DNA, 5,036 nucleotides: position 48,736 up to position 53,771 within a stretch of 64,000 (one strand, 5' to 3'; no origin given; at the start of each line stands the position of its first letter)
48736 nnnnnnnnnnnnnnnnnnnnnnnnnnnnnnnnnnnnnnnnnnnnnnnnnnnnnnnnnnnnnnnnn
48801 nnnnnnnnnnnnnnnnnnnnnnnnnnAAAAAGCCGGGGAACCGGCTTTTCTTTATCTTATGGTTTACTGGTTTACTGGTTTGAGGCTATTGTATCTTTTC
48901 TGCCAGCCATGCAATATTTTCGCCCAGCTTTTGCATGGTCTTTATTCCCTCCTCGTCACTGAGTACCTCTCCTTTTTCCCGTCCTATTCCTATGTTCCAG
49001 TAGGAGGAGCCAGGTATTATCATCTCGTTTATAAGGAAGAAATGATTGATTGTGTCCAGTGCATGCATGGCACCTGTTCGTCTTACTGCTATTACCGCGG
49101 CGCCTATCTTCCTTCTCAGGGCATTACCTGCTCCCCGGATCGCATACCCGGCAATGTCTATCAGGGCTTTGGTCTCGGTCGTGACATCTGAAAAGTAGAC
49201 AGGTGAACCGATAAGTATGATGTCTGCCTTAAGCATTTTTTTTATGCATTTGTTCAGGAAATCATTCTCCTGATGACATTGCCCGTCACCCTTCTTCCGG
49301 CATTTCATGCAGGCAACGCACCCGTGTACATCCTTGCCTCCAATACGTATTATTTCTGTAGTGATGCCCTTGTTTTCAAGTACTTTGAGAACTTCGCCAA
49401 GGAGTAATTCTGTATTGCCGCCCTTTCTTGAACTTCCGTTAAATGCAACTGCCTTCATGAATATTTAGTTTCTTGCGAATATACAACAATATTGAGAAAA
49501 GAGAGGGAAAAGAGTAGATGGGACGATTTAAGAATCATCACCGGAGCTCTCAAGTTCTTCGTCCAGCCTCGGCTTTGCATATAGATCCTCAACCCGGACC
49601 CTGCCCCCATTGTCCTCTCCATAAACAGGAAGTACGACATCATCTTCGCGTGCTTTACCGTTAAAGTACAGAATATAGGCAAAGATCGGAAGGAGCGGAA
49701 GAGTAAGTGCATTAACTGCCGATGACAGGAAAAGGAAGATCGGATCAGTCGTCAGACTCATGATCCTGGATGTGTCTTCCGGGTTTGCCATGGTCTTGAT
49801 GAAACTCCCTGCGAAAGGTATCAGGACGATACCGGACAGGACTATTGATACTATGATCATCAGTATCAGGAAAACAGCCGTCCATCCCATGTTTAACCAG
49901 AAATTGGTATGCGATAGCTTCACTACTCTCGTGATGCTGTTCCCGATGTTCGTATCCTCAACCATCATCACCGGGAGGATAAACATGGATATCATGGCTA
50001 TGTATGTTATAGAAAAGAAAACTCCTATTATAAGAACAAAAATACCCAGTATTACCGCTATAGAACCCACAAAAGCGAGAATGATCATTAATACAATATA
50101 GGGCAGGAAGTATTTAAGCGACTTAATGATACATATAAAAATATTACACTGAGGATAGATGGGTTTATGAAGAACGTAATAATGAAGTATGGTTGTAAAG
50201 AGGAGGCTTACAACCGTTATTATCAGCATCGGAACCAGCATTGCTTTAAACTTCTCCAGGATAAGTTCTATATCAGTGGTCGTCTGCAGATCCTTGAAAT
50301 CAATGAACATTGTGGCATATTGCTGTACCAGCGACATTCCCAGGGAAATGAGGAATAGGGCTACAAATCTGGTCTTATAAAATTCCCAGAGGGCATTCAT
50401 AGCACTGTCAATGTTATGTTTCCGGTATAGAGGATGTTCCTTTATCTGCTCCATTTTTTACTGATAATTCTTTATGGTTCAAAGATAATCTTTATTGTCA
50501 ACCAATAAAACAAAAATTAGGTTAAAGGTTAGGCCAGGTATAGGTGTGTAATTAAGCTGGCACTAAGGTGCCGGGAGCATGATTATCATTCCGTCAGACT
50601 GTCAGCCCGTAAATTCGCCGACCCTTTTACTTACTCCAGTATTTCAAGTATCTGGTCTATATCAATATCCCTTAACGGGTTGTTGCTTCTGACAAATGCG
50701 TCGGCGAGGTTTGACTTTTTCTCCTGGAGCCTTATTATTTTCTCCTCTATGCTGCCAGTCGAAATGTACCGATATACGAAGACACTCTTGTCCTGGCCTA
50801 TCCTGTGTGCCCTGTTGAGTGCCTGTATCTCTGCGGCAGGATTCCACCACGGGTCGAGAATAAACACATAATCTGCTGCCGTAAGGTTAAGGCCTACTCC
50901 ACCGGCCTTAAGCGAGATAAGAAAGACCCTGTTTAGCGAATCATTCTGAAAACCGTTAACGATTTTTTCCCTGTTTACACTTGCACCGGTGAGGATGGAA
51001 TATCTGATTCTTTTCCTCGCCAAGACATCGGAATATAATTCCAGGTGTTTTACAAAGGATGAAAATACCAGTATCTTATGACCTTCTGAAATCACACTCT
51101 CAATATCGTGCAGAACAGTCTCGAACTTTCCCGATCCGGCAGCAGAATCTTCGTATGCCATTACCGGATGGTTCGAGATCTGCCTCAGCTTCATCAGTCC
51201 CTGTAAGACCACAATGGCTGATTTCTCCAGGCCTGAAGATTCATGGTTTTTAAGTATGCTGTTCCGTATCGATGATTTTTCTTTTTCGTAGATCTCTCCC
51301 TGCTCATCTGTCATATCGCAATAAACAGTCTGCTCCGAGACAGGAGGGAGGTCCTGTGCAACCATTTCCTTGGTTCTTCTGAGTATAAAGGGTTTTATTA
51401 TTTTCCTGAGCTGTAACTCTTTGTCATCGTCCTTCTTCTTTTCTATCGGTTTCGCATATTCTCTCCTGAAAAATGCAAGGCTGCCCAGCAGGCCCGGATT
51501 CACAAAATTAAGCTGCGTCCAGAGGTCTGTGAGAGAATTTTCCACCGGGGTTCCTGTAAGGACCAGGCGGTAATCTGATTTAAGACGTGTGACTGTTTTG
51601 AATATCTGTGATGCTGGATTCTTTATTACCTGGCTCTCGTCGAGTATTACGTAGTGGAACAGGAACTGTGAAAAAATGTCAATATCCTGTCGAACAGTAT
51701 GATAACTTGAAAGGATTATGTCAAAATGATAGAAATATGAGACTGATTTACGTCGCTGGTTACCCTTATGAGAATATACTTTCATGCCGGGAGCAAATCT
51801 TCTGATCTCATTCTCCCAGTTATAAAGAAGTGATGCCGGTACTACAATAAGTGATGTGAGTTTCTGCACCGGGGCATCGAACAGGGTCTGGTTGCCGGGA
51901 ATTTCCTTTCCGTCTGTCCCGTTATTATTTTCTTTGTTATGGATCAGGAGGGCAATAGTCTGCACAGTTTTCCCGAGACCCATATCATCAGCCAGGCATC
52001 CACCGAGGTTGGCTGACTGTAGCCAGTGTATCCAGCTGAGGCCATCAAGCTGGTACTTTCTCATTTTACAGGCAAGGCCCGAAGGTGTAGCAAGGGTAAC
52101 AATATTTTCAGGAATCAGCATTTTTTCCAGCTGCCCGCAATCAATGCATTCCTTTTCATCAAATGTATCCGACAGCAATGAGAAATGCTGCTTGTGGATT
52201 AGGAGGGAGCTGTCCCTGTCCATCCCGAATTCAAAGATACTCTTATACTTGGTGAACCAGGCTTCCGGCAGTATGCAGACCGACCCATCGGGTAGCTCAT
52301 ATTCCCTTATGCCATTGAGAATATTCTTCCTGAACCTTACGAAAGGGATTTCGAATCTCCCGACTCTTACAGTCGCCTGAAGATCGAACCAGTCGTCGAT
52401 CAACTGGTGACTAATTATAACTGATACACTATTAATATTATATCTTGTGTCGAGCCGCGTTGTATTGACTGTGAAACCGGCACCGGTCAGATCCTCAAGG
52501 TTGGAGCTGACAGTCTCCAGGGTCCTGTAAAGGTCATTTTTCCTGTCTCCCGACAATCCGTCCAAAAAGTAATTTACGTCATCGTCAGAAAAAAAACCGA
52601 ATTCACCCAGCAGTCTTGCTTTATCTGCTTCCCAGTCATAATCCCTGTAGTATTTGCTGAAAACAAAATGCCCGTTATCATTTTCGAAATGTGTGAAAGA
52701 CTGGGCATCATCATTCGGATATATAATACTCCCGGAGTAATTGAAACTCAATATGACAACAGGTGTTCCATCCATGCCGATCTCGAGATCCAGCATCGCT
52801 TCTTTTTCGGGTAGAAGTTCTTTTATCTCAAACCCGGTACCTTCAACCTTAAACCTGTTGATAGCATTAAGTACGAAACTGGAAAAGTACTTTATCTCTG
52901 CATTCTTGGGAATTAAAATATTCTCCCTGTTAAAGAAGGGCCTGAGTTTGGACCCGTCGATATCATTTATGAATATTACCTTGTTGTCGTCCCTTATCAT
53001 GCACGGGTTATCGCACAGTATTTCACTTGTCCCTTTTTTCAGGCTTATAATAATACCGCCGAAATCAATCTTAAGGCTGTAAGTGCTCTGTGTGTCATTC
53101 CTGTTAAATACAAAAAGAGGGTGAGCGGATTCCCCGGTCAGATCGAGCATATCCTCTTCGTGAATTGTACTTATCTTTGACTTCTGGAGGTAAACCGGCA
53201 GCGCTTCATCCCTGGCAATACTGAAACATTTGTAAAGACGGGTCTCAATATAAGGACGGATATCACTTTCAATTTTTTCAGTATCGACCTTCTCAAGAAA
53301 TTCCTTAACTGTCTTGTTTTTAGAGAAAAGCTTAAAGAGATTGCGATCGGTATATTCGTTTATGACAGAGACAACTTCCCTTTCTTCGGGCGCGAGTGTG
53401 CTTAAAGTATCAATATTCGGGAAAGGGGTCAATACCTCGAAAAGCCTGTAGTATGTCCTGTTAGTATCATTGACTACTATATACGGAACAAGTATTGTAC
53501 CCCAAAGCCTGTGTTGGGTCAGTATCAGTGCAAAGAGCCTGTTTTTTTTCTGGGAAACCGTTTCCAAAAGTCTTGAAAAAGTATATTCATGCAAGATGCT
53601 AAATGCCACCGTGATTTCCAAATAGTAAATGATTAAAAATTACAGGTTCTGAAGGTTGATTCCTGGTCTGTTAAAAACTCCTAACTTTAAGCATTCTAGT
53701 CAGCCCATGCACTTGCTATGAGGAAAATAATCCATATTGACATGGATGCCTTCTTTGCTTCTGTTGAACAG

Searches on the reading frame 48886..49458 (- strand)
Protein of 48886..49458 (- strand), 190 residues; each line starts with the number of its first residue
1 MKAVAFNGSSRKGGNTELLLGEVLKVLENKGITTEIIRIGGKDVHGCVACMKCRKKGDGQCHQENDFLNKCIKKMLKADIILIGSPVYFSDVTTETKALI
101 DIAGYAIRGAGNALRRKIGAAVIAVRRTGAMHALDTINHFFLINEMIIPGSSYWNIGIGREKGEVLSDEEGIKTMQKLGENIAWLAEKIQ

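Call 44: search_protein_families(library=pfam, proteins=[window:48886-49458:-], max_evalue=0.00001)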
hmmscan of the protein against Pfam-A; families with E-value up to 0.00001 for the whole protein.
window:48886-49458:- (190 aa): 1 family
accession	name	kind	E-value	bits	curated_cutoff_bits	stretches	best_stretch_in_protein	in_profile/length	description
PF03358.20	FMN_red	-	4e-28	98.4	24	1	1-158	1-149/152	NADPH-dependent FMN reductase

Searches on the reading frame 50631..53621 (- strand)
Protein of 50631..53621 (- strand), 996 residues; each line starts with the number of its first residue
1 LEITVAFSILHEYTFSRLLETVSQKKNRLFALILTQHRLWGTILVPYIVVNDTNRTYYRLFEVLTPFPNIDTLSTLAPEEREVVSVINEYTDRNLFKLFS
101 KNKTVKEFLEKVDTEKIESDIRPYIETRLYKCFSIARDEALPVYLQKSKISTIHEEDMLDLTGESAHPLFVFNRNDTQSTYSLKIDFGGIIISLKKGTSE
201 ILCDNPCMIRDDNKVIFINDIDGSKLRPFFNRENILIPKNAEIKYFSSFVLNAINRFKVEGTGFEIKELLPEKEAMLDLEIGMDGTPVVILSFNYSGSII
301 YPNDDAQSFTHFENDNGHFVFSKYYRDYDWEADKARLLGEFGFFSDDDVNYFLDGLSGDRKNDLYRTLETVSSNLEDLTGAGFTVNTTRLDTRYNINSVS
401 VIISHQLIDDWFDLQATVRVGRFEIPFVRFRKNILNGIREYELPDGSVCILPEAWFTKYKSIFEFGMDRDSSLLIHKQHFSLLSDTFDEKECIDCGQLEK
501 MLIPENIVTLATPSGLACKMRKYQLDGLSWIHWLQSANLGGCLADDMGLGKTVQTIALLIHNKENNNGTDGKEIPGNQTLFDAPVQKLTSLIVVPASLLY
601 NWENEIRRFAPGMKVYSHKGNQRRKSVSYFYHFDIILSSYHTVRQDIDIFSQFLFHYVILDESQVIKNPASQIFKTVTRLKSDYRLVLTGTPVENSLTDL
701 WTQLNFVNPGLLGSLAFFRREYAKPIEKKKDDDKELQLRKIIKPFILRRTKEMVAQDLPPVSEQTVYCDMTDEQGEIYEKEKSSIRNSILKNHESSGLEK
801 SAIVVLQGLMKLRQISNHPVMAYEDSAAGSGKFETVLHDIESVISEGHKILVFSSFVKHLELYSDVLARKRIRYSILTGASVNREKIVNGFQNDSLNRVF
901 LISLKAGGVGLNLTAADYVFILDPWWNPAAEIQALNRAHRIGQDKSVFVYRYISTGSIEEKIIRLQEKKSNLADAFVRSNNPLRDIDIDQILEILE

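Call 44: search_protein_families(library=pfam, proteins=[window:50631-53621:-], max_evalue=0.00001)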
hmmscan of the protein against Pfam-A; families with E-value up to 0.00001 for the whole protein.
window:50631-53621:- (996 aa): 3 families
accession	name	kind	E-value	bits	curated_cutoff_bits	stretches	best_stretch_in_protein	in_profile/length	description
PF00176.29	SNF2-rel_dom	-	4e-76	256.3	24.9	1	523-820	1-289/290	SNF2-related domain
PF00271.37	Helicase_C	-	3.5e-20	72.8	23.5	1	842-942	8-110/110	Helicase conserved C-terminal domain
PF04851.21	ResIII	-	2.5e-06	27.9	22.5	0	518-693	2-163/164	Type III restriction enzyme, res subunit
